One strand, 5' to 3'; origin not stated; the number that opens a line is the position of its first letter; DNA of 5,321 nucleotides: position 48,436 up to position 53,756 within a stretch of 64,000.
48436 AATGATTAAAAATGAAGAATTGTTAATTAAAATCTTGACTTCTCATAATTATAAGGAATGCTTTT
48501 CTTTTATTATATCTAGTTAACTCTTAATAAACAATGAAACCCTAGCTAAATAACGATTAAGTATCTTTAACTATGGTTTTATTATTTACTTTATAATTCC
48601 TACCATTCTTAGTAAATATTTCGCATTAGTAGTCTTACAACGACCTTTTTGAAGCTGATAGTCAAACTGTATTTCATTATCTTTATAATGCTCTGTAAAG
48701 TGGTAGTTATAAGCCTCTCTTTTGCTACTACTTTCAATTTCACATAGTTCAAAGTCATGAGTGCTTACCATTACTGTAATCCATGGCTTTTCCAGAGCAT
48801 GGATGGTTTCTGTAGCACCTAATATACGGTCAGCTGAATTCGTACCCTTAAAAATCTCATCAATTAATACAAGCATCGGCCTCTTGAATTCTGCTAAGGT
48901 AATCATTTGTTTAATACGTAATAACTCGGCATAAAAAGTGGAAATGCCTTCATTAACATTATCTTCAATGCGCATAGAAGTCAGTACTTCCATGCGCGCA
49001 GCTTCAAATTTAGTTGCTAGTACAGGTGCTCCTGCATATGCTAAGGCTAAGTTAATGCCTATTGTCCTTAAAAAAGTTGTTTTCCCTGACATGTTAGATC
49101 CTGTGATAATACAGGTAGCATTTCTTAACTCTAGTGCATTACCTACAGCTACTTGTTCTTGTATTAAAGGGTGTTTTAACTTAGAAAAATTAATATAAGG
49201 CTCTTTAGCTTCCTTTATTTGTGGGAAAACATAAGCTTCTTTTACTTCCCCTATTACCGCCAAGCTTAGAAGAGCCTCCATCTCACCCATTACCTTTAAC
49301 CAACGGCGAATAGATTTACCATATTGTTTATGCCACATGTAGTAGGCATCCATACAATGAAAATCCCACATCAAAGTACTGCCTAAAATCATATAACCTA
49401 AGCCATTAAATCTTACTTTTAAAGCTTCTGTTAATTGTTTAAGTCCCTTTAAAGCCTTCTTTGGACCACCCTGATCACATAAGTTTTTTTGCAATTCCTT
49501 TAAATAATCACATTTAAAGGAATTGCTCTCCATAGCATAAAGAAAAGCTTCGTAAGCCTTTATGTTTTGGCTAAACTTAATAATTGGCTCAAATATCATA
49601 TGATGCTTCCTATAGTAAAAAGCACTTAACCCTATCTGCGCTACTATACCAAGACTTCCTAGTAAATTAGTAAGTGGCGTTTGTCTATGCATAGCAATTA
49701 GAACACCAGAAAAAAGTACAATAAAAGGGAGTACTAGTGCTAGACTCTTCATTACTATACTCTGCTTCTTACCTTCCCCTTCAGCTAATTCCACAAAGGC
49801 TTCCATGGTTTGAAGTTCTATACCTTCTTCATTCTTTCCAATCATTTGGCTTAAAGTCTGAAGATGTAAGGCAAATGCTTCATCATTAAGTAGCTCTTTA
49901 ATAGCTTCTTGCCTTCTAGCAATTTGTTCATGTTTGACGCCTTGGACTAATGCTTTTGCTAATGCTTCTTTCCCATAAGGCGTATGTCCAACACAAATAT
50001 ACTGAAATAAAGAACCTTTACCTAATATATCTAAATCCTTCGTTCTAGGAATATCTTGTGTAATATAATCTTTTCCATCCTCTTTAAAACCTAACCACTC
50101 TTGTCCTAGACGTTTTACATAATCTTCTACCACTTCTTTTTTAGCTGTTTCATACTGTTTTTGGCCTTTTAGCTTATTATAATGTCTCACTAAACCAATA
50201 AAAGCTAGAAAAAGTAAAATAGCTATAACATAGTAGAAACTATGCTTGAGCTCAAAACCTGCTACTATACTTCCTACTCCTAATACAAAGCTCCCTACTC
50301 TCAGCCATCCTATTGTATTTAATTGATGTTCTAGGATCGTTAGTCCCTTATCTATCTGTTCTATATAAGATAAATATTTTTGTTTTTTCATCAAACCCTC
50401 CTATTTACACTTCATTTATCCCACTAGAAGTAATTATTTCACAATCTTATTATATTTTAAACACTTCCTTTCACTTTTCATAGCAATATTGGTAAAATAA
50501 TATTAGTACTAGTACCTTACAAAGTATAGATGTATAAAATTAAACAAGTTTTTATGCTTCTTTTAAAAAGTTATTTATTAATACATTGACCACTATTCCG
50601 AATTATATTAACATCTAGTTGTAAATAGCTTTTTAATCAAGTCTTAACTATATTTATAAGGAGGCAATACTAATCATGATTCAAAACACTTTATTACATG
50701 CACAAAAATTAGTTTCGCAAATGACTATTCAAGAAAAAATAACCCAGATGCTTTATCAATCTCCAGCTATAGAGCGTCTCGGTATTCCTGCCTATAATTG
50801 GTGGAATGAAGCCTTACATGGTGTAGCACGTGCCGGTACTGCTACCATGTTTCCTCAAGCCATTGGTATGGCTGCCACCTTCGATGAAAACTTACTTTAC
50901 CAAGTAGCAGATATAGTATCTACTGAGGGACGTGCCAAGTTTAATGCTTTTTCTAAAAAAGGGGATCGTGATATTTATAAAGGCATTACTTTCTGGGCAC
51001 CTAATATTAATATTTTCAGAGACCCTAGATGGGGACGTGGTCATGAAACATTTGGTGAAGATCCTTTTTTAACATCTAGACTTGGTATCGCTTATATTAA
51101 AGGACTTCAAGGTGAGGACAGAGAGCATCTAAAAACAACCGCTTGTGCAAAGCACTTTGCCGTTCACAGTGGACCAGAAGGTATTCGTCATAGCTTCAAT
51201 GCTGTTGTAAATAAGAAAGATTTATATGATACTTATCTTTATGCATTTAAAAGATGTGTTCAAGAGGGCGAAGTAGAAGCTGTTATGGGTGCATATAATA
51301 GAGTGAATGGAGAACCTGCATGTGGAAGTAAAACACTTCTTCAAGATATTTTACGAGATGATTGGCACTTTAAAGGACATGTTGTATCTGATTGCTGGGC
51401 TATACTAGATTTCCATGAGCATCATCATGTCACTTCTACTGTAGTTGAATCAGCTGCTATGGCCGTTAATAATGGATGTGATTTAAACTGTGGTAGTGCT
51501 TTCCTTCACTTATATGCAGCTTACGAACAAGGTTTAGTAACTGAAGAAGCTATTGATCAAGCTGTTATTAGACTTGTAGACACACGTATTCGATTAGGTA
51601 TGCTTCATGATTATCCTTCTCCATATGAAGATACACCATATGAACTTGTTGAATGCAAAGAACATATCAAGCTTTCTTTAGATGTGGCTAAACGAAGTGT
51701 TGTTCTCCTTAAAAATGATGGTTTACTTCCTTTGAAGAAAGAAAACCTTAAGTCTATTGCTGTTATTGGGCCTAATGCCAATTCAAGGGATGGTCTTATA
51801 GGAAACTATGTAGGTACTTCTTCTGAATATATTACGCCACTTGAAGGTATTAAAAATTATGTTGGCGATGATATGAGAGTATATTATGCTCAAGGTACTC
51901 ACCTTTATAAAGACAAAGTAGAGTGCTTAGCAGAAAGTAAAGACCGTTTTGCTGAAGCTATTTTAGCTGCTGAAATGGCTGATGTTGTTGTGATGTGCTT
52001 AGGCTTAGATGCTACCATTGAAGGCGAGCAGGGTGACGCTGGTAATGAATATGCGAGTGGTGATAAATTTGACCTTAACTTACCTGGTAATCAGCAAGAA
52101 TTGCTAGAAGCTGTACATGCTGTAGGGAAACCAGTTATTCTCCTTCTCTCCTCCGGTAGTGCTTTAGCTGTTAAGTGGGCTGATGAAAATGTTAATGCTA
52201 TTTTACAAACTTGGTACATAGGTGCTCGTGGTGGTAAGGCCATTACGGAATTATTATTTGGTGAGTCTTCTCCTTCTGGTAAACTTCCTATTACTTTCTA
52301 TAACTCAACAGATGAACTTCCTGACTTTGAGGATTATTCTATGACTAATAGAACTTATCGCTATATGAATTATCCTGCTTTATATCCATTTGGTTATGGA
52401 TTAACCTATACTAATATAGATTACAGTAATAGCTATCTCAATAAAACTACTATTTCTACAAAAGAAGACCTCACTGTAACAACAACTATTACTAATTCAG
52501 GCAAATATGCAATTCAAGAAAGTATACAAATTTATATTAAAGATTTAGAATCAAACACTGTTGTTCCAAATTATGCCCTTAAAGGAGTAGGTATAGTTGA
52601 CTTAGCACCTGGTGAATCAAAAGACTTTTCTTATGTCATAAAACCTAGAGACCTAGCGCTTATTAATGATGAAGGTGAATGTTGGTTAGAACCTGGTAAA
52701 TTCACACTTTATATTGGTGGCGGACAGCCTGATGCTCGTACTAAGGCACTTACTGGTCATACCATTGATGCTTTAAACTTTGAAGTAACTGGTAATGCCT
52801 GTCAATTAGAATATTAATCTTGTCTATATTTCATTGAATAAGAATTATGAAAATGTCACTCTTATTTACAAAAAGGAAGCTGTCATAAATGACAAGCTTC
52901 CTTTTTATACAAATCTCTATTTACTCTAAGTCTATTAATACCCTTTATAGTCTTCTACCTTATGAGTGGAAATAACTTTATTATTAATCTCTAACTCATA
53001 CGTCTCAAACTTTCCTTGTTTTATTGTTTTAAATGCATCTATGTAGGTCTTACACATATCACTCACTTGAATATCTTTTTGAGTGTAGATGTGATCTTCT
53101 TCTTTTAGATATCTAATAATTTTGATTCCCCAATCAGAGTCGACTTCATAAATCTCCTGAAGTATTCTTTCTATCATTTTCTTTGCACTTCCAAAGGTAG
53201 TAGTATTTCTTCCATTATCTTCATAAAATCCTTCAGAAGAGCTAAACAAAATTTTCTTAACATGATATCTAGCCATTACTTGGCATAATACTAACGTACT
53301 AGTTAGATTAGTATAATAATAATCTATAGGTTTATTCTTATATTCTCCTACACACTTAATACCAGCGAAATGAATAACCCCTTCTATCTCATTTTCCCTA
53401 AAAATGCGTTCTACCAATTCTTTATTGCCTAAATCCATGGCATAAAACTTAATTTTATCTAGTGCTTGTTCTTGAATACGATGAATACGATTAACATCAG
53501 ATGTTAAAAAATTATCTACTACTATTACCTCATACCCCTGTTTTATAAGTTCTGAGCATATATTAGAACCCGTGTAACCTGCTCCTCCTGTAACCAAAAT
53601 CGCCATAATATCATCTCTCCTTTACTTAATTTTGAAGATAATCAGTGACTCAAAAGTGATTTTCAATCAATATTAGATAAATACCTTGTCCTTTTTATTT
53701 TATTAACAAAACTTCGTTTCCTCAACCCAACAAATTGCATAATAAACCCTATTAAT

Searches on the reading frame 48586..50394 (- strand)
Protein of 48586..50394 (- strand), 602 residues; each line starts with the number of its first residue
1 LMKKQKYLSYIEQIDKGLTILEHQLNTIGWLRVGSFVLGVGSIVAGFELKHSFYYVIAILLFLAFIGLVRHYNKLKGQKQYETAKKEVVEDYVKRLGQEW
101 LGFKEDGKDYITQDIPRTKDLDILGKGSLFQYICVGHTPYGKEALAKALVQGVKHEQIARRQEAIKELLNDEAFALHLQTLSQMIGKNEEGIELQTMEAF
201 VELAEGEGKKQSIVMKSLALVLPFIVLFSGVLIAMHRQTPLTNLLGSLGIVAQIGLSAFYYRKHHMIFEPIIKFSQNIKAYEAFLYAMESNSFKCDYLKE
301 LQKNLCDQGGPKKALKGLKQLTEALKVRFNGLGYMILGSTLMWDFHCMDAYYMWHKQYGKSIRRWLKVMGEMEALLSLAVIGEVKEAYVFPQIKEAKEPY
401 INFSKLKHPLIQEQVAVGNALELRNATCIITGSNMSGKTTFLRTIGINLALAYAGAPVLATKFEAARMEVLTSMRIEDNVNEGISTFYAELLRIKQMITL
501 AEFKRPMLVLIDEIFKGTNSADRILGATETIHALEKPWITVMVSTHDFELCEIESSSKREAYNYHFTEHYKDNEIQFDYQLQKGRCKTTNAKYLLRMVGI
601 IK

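Call 108: search_protein_families(library=pfam, proteins=[window:48586-50394:-], max_evalue=0.00001)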
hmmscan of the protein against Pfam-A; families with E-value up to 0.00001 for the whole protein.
window:48586-50394:- (602 aa): 1 family
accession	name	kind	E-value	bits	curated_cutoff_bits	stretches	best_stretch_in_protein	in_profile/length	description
PF00488.27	MutS_V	-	1.1e-24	88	30.2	1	428-589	1-161/188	MutS domain V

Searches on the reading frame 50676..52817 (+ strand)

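Call 108: search_protein_families(library=pfam, proteins=[window:50676-52817:+], max_evalue=0.00001)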
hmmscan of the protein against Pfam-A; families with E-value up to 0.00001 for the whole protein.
window:50676-52817:+ (713 aa): 3 families
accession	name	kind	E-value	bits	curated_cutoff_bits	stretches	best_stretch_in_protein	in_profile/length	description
PF01915.27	Glyco_hydro_3_C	-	3.1e-56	191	31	1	342-578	1-200/200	Glycosyl hydrolase family 3 C-terminal domain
PF00933.27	Glyco_hydro_3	-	1.2e-46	160.1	27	1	14-301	41-314/316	Glycosyl hydrolase family 3 N terminal domain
PF14310.12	Fn3-like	-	7.4e-12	45.7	25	1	615-682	1-69/71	Fibronectin type III-like domain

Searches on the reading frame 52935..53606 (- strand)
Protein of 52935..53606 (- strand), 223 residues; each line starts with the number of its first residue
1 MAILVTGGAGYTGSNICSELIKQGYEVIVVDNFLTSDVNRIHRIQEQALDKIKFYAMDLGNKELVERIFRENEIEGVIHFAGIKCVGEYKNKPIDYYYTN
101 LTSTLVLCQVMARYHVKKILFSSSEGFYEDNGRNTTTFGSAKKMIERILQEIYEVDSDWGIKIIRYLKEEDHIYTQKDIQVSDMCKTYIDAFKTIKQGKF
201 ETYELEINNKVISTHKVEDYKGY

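Call 108: search_protein_families(library=pfam, proteins=[window:52935-53606:-], max_evalue=0.00001)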
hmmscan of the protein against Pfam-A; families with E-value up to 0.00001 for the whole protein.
window:52935-53606:- (223 aa): 6 families
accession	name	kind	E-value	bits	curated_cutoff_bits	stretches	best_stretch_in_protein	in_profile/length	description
PF01370.27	Epimerase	-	3.2e-29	102.5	20.9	1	3-151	1-155/240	NAD dependent epimerase/dehydratase family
PF16363.11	GDP_Man_Dehyd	-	9e-25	88.3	27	1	4-127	1-132/332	GDP-mannose 4,6 dehydratase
PF02719.21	Polysacc_synt_2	-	9.9e-15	54.9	20.2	1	3-156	1-156/293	Polysaccharide biosynthesis protein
PF01073.25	3Beta_HSD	-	2.4e-09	37.1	22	1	4-154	1-147/280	3-beta hydroxysteroid dehydrogenase/isomerase family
PF00106.31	adh_short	-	5.9e-09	36.1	26.6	1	2-153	2-164/195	short chain dehydrogenase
PF08659.16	KR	-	3.4e-06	27.5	22.6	1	3-84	3-92/180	KR domain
